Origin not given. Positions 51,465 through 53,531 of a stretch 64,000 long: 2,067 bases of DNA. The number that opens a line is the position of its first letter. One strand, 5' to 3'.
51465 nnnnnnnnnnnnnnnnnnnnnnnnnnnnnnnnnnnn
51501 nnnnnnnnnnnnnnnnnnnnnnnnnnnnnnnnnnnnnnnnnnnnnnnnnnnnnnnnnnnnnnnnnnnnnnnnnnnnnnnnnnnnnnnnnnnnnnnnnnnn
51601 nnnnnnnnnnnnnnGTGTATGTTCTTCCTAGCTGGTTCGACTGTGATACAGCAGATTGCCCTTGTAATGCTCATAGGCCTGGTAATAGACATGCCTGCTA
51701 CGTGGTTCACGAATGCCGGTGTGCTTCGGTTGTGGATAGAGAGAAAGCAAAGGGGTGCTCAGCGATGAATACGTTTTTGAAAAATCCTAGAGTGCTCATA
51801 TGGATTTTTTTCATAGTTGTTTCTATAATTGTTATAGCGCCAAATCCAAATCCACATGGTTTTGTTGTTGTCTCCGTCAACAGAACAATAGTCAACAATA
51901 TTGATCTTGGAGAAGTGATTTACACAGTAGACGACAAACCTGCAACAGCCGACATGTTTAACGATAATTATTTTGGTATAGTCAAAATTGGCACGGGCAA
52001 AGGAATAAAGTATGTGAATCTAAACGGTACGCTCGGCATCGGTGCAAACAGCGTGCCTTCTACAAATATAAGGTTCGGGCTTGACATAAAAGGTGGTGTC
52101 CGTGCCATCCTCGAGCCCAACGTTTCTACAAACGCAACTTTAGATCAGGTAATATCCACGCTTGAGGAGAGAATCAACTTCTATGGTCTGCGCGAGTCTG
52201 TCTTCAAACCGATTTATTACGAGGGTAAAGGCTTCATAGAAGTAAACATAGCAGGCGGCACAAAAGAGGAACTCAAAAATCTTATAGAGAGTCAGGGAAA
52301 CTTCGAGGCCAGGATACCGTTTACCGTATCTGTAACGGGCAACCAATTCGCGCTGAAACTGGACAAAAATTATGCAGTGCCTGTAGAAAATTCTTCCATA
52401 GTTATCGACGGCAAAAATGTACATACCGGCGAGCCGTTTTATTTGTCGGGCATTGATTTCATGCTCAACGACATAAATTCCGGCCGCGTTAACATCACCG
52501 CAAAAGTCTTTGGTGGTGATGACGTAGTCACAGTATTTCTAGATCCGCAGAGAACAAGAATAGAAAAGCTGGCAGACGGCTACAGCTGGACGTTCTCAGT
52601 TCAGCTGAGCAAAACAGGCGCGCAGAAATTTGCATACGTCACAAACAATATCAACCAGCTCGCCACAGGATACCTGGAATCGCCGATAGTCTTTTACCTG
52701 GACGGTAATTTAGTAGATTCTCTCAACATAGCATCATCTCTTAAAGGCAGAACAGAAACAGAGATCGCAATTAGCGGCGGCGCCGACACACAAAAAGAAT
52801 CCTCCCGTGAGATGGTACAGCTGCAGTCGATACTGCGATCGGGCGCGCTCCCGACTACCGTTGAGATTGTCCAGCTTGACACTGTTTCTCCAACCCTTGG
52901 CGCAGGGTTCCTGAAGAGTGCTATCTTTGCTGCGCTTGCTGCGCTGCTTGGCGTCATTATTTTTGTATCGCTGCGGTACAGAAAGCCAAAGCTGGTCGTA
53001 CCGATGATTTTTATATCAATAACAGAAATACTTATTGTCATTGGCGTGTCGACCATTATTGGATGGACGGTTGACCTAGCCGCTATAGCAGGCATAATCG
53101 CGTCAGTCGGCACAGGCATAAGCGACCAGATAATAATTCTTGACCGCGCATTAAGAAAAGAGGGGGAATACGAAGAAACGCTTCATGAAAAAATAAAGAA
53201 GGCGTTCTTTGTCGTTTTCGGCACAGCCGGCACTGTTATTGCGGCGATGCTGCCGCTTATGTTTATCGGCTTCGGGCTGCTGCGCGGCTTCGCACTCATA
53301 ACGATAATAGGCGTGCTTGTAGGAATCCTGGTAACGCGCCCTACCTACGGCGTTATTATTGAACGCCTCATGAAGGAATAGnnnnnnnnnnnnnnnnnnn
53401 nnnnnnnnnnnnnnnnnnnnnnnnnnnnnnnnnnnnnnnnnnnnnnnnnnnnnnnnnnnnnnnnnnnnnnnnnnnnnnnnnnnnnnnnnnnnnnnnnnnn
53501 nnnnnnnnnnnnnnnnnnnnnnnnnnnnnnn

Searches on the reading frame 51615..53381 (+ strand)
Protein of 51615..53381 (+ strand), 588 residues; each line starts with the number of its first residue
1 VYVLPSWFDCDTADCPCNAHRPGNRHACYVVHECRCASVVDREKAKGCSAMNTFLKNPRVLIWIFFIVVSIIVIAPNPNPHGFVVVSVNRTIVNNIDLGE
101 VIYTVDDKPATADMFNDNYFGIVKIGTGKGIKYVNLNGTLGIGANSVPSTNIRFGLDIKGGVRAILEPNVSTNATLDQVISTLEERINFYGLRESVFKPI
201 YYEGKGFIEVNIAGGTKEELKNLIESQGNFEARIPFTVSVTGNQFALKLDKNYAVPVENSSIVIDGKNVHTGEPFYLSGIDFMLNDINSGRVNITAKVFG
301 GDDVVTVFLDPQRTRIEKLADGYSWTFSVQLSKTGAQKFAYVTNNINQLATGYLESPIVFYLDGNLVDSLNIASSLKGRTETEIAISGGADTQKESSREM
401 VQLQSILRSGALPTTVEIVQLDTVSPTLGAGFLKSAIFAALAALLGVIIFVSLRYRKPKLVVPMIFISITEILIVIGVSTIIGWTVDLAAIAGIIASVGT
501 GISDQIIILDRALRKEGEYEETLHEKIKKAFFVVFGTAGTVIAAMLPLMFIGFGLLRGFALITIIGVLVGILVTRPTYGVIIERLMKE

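Call 16: search_protein_families(library=ncbifam, proteins=[window:51615-53381:+], max_evalue=1e-10)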
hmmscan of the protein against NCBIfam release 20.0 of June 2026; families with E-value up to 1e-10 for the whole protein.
window:51615-53381:+ (588 aa): 15 families
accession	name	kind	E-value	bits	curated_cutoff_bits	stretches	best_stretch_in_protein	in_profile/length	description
NF006218.0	PRK08343.1-4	subfamily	2e-94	316.6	383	1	298-587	117-390/392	preprotein translocase subunit SecD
NF006217.0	PRK08343.1-3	equivalog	1.4e-74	251.7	491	1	293-588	252-542/544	preprotein translocase subunit SecD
NF006216.0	PRK08343.1-2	equivalog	2.2e-67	228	519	2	377-586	288-502/506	preprotein translocase subunit SecD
NF006215.0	PRK08343.1-1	equivalog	2.2e-57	194.8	666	1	353-587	281-519/522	preprotein translocase subunit SecD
TIGR01129.1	secD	equivalog_domain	5.4e-37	127.9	244.4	1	154-573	1-388/397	protein translocase subunit SecD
NF009583.0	PRK13024.1-3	subfamily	2.4e-34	118.5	721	1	146-574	35-420/755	protein translocase subunit SecDF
TIGR00916.1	2A0604s01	subfamily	7.7e-34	117.3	148.6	1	333-573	3-229/231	SecD/SecF family protein translocase subunit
NF009585.0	PRK13024.1-5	equivalog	8.2e-23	80.3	1037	1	327-574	403-636/993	protein translocase subunit SecDF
TIGR00966.2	transloc_SecF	equivalog_domain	2.2e-22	79.9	160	1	391-572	85-266/279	protein translocase subunit SecF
NF011315.0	PRK14726.1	equivalog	5.3e-21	74.4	1249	1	328-573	281-512/855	protein translocase subunit SecDF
NF009580.0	PRK13023.1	equivalog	2.1e-18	66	1153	1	145-574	55-436/775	protein translocase subunit SecDF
NF009584.0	PRK13024.1-4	equivalog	1.1e-17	63.7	1171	1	382-572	209-399/759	protein translocase subunit SecDF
NF009545.0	PRK12933.1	equivalog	1.3e-16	60.3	728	1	392-571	398-579/604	protein translocase subunit SecD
NF009581.0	PRK13024.1-1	equivalog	3e-16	58.7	1058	1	421-571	557-715/752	protein translocase subunit SecDF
NF009540.0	PRK12911.1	equivalog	1.2e-13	49.4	1878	1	394-571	869-1047/1403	bifunctional preprotein translocase subunit SecD/SecF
